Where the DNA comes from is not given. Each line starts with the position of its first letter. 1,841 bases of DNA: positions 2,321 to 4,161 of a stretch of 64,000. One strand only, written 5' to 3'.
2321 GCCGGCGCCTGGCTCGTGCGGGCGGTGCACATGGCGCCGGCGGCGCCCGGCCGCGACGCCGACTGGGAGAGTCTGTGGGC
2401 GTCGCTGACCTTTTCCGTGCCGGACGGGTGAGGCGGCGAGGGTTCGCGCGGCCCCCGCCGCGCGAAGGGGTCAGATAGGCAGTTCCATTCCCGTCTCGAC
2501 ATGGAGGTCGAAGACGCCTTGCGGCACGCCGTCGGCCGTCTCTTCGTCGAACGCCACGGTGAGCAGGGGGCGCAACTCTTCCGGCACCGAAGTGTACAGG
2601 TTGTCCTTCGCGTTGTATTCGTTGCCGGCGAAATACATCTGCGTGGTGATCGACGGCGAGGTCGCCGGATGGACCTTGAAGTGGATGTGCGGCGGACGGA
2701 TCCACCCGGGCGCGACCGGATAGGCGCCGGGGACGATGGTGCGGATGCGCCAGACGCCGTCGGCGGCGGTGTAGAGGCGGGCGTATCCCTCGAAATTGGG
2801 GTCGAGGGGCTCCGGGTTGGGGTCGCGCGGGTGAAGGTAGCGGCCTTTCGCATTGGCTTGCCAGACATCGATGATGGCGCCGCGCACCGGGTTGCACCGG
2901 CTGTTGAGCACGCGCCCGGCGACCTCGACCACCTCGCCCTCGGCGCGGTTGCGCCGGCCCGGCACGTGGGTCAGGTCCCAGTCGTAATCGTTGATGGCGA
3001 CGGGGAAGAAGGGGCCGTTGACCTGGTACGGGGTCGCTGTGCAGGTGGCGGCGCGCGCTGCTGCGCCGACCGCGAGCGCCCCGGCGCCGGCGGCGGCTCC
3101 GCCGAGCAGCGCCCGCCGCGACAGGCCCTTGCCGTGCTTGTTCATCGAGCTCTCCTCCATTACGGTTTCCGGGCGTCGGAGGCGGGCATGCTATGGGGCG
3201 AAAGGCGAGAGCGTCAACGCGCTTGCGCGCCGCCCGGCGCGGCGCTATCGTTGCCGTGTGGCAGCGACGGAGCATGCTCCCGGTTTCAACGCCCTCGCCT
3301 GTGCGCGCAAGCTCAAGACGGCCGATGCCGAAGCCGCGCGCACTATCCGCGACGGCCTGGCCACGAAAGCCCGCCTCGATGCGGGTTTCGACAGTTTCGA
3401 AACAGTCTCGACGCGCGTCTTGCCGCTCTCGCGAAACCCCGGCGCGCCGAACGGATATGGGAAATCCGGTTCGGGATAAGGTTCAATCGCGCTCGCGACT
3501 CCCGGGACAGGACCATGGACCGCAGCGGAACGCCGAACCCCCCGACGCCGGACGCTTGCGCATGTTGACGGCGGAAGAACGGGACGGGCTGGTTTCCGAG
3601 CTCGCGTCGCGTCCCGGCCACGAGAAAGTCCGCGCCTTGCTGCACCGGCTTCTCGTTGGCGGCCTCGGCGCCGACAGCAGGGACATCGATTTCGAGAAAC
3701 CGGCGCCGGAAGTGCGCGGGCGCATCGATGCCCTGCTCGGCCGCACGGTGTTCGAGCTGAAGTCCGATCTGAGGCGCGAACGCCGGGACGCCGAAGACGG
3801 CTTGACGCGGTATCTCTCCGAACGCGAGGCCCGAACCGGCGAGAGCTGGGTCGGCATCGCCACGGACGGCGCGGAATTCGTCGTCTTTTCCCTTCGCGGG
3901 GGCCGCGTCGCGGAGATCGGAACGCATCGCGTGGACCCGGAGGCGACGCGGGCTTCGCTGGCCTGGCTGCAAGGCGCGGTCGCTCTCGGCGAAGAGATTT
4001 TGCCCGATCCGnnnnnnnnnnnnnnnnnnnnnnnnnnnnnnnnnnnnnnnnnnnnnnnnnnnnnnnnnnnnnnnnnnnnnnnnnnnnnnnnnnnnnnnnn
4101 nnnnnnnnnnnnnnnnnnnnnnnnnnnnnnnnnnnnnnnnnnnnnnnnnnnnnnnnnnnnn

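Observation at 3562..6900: Stand-alone MmeI-like Type IIG restriction-modification gene flanked by a transposase stump and a dense REP cluster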

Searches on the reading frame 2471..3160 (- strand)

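Call 3: search_protein_families(library=pfam, proteins=[window:2471-3160:-], max_evalue=0.01)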
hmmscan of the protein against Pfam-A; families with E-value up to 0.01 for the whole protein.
window:2471-3160:- (229 aa): 1 family
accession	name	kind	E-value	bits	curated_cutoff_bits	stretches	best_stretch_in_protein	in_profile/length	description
PF00775.27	Dioxygenase_C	-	1e-28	100.5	27.3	1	49-209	3-166/182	Dioxygenase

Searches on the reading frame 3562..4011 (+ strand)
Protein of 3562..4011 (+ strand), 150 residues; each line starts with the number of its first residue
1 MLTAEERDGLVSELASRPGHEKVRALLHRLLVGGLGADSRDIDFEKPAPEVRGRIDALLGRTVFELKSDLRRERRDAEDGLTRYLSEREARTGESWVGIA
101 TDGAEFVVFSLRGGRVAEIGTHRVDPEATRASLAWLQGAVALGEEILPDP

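Call 64: search_protein_families(library=pfam, alignment_id=A3, max_evalue=1)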
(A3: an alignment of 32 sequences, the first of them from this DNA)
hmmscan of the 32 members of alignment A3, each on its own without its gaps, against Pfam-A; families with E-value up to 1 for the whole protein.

A. member 1, seq(150 aa): 1 family
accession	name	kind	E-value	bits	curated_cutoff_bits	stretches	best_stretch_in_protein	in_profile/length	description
PF15650.12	Tox-REase-9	-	0.039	14.6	27.3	1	60-98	45-83/88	Restriction endonuclease fold toxin 9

B. families by the number of members that match (of 32 scanned): 28 families (the first 25 are shown)
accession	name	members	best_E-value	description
PF20464.3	MmeI_N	19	7.3e-05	MmeI, N-terminal domain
PF04313.20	HSDR_N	6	0.00014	Type I restriction enzyme R protein N terminus (HSDR_N)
PF13588.12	HSDR_N_2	2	0.00062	Type I restriction enzyme R protein N terminus (HSDR_N)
PF02831.20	gpW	2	0.00081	gpW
PF01939.22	NucS_C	1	0.0016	Endonuclease NucS C-terminal domain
PF07464.16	ApoLp-III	1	0.0075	Apolipophorin-III precursor (apoLp-III)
PF06502.16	Equine_IAV_S2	1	0.0099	Equine infectious anaemia virus S2 protein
PF08011.17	PDDEXK_9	1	0.013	PD-(D/E)XK nuclease superfamily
PF18742.7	DpnII-MboI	1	0.013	REase_DpnII-MboI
PF06009.19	Laminin_II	1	0.033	Laminin Domain II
PF16360.10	GTP-bdg_M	1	0.036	GTP-binding GTPase Middle Region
PF15650.12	Tox-REase-9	1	0.039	Restriction endonuclease fold toxin 9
PF00107.32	ADH_zinc_N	1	0.059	Zinc-binding dehydrogenase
PF14281.12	PDDEXK_4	1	0.059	PD-(D/E)XK nuclease superfamily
PF07912.19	ERp29_N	1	0.063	ERp29, N-terminal domain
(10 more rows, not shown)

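Call 65: search_solved_structures(query=A3, max_evalue=10, show_alignments=3)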
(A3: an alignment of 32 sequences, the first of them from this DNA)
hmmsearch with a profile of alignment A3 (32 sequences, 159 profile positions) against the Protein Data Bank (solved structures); distinct sequences matched with E-value up to 10: 1.
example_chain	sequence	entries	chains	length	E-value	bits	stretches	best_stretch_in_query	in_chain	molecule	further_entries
2vld_A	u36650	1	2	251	0.29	13.7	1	66-106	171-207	Endonuclease NucS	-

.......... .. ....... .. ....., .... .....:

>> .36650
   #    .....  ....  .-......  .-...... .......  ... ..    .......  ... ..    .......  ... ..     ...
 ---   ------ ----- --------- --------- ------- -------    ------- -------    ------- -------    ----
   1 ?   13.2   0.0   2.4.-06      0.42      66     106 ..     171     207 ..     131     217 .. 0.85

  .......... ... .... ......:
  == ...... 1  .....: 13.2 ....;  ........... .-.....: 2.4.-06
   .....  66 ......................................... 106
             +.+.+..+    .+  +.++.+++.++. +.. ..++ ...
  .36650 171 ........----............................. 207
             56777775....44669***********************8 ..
